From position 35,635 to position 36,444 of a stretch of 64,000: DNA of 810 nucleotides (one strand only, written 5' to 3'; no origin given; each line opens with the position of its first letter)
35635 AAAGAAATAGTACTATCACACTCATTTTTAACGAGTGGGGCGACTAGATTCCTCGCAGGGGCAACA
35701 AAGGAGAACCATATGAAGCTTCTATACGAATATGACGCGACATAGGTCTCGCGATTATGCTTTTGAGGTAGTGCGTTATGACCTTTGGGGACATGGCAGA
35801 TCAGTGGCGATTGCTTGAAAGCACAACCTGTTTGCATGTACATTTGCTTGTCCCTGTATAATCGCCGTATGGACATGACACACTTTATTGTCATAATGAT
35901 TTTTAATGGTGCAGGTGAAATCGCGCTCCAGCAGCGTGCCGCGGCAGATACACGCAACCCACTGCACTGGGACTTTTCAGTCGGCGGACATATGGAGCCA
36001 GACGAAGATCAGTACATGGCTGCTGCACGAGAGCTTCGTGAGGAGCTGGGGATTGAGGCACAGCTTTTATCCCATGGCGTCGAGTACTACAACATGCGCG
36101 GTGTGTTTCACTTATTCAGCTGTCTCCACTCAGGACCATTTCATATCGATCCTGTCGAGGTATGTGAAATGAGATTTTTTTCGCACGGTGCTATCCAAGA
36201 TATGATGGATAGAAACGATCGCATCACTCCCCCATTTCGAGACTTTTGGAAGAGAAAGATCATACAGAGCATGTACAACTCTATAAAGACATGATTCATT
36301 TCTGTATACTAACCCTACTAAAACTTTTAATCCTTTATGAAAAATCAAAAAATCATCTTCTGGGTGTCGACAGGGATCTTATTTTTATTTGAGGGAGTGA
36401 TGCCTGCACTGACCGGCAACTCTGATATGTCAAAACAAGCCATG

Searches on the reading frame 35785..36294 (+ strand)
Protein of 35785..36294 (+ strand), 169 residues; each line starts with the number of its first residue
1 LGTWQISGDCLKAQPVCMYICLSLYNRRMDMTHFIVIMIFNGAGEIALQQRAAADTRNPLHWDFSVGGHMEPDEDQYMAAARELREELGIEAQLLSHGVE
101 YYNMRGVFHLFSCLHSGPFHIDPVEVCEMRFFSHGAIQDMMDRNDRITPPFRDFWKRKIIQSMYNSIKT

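Call 24: search_protein_families(library=pfam, proteins=[window:35785-36294:+], max_evalue=0.001)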
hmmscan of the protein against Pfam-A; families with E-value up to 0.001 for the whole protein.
window:35785-36294:+ (169 aa): 1 family
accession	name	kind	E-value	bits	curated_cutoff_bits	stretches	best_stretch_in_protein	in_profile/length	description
PF00293.34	NUDIX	-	3e-16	60.1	21.1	1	34-143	6-126/134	NUDIX domain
